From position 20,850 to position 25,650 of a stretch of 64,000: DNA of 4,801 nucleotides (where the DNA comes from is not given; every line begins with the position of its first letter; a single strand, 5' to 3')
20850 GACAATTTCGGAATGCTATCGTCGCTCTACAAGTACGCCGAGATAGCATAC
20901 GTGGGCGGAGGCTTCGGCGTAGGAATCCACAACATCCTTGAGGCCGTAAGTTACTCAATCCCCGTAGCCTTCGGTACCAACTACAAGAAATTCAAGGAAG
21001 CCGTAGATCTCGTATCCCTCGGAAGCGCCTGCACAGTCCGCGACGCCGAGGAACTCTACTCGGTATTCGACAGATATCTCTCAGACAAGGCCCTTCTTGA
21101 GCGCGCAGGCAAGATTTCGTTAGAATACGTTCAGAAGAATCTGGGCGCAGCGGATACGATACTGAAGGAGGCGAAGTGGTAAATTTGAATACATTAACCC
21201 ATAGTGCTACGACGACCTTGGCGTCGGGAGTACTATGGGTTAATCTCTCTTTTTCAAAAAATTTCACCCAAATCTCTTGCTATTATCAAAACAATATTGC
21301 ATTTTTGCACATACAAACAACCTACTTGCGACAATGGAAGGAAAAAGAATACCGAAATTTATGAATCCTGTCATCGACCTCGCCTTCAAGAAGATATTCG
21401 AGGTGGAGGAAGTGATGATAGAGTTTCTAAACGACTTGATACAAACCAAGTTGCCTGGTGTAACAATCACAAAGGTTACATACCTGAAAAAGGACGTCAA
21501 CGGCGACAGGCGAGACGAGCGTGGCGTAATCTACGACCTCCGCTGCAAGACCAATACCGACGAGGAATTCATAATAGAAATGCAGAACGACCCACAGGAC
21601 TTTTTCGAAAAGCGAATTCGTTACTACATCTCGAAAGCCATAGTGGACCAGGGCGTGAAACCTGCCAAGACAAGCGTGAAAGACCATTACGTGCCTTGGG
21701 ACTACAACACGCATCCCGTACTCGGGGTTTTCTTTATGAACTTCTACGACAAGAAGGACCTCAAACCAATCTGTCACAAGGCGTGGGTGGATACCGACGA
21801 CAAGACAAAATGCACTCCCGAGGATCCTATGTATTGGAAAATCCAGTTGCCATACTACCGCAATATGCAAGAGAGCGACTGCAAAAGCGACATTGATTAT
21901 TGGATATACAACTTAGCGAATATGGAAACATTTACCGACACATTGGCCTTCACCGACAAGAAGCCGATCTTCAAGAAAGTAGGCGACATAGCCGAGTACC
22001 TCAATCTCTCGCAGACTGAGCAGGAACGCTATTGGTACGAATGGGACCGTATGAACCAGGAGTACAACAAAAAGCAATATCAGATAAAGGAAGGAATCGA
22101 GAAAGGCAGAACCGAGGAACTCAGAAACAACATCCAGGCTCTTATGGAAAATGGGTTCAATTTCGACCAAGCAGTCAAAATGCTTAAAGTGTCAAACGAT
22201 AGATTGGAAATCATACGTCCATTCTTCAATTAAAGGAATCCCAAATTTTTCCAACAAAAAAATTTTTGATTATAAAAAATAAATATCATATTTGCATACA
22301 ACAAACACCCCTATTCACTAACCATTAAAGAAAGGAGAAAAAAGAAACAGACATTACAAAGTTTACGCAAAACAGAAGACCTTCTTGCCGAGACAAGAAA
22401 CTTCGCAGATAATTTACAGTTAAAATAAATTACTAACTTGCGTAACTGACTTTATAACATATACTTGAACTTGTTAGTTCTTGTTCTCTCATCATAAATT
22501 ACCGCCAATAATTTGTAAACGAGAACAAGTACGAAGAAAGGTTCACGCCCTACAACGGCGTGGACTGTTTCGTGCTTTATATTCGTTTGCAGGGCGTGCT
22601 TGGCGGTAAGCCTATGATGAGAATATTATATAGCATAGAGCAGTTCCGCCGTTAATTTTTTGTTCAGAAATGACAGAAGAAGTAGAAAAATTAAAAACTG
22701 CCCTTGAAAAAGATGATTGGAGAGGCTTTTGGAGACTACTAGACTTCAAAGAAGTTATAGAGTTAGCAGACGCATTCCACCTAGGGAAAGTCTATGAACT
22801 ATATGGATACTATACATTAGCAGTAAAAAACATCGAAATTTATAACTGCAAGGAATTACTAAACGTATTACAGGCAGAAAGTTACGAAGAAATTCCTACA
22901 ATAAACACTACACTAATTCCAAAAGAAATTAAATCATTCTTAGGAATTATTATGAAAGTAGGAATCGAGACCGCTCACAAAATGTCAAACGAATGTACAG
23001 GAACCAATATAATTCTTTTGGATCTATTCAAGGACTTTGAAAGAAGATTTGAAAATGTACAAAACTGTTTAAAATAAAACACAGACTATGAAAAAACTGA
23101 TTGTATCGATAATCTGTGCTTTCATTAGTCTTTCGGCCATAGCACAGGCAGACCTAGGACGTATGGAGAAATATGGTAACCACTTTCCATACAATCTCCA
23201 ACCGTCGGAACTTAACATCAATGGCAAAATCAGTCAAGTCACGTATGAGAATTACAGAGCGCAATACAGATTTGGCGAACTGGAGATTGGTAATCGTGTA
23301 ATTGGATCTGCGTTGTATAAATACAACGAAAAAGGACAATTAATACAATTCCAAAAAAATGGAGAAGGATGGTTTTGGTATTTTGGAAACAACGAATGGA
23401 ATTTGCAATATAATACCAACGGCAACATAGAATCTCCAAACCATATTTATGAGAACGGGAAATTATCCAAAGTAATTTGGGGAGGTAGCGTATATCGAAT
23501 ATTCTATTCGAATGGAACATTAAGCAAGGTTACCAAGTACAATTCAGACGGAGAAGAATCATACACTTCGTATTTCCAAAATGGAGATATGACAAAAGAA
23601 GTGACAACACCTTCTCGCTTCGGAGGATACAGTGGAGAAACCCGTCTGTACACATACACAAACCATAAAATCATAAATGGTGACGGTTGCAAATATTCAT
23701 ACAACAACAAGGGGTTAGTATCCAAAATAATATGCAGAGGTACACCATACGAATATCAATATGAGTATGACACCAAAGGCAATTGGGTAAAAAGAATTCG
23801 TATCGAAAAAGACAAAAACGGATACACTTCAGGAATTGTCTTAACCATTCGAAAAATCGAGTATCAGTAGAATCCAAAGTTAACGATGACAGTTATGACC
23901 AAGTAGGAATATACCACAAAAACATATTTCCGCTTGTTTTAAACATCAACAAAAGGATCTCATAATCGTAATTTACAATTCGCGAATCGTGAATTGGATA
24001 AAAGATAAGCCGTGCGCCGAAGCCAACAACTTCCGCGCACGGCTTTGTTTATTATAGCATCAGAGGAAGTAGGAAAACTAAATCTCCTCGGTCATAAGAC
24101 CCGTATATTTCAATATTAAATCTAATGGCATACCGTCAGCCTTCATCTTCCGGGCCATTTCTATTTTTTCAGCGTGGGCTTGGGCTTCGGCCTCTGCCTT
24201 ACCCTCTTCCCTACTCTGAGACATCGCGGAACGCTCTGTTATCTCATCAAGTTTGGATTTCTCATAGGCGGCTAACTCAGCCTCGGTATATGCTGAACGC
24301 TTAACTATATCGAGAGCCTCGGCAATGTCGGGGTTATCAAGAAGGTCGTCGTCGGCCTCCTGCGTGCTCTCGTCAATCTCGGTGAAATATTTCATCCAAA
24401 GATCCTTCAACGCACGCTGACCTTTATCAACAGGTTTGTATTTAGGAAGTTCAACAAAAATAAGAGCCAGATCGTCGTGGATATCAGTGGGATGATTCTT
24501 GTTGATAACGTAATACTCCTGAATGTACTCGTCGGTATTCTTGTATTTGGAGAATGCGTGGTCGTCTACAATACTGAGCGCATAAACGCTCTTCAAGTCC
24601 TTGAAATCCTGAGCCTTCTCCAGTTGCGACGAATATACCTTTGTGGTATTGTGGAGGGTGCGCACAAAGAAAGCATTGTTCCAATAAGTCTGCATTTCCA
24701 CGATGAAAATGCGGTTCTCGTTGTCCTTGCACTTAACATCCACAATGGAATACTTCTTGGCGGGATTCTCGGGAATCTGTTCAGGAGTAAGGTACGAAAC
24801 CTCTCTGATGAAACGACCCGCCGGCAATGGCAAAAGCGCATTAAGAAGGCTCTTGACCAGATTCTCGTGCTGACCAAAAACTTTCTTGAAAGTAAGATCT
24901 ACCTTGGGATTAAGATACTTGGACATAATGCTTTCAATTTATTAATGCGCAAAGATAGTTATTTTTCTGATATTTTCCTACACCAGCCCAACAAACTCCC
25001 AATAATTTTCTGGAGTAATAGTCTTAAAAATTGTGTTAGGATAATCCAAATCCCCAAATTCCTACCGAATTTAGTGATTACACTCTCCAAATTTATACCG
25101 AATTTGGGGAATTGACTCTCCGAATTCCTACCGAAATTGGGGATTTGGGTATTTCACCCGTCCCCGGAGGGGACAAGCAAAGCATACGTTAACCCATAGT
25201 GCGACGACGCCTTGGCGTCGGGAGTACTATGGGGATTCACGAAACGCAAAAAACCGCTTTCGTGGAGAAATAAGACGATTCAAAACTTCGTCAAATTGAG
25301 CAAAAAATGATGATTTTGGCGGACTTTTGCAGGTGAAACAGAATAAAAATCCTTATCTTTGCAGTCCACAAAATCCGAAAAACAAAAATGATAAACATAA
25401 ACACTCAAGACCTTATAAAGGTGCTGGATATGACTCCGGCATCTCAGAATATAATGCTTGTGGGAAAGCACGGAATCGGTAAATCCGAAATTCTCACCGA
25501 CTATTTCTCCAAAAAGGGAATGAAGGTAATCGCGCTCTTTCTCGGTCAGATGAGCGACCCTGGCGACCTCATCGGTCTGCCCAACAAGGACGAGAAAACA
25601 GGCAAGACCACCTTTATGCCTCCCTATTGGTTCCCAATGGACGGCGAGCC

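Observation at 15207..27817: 12.6-kb motif desert bounded by motif pairs: a compositionally foreign block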

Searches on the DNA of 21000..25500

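Call 43: search_rna_families(source=window, start=21000, end=25500, threshold=evalue, max_evalue=1)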
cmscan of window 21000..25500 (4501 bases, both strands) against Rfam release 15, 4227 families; matches with E-value up to 1: 0.
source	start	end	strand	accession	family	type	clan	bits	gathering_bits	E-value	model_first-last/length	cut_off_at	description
